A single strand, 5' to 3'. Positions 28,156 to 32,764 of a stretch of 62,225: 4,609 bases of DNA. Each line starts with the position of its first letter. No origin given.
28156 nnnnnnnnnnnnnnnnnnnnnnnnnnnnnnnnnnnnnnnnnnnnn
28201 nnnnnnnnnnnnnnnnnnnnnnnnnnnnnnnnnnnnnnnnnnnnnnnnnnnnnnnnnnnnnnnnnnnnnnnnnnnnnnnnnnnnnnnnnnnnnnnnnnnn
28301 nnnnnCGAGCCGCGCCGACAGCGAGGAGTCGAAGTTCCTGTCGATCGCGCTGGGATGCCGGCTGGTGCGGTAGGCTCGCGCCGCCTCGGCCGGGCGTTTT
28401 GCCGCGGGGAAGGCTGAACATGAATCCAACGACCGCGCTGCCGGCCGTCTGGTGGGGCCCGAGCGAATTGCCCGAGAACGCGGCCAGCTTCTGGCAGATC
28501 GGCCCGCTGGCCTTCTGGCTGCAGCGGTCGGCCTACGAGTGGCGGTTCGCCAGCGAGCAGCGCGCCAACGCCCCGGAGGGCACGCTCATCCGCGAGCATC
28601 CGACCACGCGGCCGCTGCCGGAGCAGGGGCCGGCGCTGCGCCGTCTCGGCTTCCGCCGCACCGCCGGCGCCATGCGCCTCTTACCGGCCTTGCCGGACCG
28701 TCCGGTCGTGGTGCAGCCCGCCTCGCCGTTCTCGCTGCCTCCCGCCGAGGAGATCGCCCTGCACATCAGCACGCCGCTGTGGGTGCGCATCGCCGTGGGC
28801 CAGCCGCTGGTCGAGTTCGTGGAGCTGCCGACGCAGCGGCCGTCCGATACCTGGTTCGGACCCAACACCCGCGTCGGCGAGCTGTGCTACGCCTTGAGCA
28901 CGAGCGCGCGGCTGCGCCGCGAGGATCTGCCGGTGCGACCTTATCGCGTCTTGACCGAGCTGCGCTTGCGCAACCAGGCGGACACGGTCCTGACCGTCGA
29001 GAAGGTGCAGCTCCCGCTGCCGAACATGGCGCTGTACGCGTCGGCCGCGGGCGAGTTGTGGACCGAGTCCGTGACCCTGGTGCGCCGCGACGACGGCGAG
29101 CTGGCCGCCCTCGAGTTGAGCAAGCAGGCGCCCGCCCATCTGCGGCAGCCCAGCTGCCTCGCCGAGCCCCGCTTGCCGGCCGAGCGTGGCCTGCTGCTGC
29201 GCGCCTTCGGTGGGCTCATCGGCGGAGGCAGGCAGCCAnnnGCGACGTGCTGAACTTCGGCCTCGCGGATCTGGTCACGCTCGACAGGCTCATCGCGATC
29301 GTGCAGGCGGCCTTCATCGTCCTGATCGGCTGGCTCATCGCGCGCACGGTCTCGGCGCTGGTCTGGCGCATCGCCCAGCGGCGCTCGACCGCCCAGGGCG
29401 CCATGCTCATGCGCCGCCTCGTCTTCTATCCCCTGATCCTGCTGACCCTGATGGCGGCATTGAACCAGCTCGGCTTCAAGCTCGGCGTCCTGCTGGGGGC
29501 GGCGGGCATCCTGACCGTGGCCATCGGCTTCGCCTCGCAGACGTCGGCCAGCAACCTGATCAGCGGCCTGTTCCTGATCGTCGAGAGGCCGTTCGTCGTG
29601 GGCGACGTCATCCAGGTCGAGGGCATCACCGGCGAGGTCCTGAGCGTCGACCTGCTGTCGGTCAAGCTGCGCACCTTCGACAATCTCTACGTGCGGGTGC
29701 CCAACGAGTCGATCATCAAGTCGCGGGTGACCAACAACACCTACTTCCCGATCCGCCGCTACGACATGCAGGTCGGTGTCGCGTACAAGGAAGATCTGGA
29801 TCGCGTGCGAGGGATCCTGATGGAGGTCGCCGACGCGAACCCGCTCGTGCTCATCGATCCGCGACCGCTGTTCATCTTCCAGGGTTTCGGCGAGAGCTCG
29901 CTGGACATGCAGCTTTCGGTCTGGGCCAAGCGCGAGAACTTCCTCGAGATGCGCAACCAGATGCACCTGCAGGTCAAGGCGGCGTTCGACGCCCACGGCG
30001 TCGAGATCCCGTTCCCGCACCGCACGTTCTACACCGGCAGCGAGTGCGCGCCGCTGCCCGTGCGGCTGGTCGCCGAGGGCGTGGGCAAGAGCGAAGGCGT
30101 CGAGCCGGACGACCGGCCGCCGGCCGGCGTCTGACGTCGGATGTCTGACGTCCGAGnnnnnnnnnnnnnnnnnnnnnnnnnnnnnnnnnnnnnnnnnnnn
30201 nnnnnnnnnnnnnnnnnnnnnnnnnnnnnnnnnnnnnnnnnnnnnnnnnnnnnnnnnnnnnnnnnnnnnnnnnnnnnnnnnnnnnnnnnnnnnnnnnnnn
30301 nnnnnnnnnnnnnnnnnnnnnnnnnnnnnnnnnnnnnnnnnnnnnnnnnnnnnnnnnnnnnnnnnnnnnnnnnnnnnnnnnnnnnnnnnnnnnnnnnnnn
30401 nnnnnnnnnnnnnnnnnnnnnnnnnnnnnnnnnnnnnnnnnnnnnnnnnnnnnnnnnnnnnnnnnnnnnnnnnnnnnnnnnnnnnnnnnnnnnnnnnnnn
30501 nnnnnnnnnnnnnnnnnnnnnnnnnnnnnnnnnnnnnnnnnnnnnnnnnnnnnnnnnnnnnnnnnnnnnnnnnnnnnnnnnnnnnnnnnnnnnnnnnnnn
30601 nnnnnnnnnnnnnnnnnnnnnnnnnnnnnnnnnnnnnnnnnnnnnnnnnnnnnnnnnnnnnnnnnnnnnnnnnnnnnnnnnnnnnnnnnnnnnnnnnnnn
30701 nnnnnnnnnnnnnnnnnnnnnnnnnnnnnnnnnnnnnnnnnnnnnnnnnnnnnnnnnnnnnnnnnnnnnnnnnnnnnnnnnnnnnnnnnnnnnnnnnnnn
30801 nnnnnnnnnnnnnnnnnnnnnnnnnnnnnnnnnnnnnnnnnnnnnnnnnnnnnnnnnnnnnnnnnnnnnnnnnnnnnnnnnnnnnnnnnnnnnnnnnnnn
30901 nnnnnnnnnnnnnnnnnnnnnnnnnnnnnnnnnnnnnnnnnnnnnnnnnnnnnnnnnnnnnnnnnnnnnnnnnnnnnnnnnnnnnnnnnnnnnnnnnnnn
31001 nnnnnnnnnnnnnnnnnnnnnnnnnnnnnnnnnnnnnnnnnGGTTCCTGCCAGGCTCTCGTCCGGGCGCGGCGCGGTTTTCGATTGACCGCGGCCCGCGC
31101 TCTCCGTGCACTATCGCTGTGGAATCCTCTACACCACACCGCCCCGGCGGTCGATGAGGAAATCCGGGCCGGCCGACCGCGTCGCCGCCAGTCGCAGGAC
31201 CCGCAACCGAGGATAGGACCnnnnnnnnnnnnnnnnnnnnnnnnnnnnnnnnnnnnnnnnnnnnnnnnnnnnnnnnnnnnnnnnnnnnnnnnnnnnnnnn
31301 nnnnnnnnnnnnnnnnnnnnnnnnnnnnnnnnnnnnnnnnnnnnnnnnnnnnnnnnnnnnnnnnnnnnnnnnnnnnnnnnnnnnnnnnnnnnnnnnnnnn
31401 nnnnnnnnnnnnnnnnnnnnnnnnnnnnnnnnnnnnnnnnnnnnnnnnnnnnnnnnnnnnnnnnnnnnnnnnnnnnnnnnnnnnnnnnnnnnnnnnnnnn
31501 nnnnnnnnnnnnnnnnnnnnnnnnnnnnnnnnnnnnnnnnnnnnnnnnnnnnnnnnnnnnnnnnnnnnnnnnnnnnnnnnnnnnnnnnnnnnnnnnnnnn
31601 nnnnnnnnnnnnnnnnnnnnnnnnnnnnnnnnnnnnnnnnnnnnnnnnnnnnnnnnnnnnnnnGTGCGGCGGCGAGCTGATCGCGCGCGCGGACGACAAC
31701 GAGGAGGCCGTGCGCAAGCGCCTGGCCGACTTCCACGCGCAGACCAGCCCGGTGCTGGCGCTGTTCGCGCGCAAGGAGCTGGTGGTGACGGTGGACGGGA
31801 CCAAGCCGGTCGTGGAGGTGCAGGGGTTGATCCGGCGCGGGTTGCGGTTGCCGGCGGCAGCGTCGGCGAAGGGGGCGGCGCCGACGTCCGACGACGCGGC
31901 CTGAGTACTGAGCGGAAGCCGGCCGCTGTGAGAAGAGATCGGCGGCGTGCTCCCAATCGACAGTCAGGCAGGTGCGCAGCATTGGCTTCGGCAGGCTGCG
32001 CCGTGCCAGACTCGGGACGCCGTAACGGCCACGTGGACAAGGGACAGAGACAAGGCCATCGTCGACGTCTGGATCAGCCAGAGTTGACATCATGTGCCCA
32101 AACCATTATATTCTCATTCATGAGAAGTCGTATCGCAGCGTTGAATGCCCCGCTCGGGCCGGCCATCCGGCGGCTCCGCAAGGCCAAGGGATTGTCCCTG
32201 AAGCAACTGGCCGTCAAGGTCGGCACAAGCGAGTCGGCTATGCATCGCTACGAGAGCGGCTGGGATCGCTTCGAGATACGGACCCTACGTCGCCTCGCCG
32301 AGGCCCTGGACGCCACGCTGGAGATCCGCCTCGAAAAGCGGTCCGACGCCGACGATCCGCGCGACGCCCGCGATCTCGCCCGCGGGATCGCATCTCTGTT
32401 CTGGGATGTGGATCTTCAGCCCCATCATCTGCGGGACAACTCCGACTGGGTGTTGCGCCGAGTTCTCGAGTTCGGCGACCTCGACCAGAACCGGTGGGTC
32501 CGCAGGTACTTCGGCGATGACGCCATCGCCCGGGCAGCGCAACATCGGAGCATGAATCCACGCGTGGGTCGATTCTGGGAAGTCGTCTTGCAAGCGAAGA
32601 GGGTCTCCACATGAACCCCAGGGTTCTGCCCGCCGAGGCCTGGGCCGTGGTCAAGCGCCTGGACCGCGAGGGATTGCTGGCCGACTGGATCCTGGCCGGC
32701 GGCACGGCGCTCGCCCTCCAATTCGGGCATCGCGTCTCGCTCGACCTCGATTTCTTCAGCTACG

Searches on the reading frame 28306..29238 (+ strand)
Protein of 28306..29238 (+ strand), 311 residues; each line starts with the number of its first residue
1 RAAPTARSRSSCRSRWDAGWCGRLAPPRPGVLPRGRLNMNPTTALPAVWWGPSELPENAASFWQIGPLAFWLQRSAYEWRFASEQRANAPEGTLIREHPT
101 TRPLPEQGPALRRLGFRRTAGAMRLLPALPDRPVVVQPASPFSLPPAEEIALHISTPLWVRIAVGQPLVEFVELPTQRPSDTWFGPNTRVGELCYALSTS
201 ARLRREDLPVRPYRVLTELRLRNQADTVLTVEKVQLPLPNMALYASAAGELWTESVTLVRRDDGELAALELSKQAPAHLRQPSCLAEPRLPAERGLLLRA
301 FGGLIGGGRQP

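Call 35: search_protein_families(library=pfam, proteins=[window:28306-29238:+], max_evalue=0.001)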
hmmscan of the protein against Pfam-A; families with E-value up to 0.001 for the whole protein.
window:28306-29238:+ (311 aa): 0 families

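Call 45: search_protein_families(library=pfam, proteins=[window:28306-29238:+], max_evalue=5)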
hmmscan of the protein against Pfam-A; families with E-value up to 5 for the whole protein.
window:28306-29238:+ (311 aa): 2 families
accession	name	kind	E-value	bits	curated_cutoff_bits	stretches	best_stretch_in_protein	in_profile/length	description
PF14415.11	DUF4424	-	0.061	12.9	27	1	189-246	9-65/306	Domain of unknown function (DUF4424)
PF04254.18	DUF432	-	0.078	13.6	21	1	139-244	17-122/123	Protein of unknown function (DUF432)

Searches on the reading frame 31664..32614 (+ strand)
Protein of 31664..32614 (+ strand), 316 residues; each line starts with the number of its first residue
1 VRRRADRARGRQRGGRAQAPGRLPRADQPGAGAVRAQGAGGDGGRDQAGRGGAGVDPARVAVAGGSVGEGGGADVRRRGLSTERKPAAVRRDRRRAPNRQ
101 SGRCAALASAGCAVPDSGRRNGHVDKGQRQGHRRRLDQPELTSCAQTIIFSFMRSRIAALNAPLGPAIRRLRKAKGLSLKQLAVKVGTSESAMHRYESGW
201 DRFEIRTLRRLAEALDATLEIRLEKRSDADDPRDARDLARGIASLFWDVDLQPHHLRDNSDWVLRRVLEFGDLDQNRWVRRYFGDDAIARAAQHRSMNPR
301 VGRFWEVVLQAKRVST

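Call 35: search_protein_families(library=pfam, proteins=[window:31664-32614:+], max_evalue=0.001)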
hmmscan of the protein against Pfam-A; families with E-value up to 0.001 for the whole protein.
window:31664-32614:+ (316 aa): 6 families
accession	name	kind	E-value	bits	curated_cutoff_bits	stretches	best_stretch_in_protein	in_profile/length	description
PF13560.12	HTH_31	-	2.4e-12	47.4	27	1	164-221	2-60/64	Helix-turn-helix domain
PF21956.1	DUF6922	-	5.9e-11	42.1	27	1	244-291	4-51/52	Family of unknown function (DUF6922)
PF01381.28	HTH_3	-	3.3e-09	37.1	23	1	168-220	1-53/55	Helix-turn-helix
PF12844.13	HTH_19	-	3.5e-05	24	30.2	1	167-216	3-52/64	Helix-turn-helix domain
PF13443.12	HTH_26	-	6.9e-05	23.5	22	1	168-219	2-54/63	Cro/C1-type HTH DNA-binding domain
PF13744.12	HTH_37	-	0.00013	22.2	27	1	160-223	15-79/80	Helix-turn-helix domain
